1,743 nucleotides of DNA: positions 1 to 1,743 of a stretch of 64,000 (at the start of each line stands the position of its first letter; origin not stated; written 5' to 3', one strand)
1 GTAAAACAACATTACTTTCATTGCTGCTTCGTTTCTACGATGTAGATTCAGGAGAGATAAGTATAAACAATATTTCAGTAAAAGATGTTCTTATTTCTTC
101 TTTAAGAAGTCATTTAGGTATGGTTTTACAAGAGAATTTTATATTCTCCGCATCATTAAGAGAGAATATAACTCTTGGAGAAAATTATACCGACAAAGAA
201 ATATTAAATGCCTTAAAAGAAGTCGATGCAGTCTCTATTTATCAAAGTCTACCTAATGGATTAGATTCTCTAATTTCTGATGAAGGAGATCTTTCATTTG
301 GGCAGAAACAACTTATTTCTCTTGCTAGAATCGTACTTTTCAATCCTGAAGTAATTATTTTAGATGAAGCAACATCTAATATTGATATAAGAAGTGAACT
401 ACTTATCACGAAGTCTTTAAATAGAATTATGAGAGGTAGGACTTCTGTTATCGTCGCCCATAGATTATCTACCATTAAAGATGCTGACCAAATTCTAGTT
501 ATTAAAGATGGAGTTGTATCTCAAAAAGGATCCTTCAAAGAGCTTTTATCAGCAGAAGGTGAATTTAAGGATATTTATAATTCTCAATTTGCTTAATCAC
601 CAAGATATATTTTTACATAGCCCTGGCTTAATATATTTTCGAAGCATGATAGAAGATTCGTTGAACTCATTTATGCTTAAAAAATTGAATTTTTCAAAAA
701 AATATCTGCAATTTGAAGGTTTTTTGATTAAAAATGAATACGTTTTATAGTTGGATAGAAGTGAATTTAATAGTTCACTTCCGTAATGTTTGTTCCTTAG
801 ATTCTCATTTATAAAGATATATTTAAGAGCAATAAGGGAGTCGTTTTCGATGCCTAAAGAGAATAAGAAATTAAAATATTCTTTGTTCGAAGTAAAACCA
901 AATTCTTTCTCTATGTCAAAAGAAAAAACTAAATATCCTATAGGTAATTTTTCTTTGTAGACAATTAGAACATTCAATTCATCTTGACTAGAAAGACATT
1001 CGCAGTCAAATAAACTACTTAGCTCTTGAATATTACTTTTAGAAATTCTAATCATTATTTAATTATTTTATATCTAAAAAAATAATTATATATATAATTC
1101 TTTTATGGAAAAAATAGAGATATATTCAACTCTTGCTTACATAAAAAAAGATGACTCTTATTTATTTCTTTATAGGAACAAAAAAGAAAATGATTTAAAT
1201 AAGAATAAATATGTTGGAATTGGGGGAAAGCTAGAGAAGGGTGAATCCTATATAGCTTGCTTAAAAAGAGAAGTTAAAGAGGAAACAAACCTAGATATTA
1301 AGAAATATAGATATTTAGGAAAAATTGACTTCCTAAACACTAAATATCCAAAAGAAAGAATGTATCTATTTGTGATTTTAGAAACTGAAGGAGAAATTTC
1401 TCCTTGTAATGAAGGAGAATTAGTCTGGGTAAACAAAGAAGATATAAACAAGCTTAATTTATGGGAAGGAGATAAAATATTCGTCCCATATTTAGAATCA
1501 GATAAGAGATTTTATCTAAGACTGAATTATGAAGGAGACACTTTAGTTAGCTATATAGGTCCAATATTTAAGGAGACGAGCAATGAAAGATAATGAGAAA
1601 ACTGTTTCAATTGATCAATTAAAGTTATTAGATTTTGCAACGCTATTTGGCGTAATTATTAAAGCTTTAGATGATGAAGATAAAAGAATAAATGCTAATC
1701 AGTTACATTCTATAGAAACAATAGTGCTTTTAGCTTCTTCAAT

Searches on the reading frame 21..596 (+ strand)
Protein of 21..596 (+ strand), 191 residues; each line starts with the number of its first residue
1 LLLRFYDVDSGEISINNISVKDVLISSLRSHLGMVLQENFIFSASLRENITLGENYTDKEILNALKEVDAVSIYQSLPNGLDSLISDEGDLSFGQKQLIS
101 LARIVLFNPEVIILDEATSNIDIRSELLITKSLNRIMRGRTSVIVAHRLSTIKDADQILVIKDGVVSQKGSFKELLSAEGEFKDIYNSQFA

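Call 56: search_protein_families(library=pfam, proteins=[window:21-596:+], max_evalue=0.0001)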
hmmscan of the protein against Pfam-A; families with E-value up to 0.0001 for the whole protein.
window:21-596:+ (191 aa): 1 family
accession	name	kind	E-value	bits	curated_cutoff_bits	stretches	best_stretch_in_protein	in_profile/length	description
PF00005.33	ABC_tran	-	1.4e-14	55.3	25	1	1-119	30-137/137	ABC transporter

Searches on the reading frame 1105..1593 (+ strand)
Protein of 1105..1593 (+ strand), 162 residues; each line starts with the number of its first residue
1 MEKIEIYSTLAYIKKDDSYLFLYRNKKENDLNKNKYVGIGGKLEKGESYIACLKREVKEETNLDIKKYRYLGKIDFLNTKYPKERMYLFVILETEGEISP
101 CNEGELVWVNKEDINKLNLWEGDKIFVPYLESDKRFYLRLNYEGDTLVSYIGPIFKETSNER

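Call 56: search_protein_families(library=pfam, proteins=[window:1105-1593:+], max_evalue=0.0001)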
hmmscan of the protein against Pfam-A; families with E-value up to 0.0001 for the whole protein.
window:1105-1593:+ (162 aa): 1 family
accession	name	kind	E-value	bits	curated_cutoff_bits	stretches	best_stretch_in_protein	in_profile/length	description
PF00293.34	NUDIX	-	2.2e-15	57.3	21.1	1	20-129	17-133/134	NUDIX domain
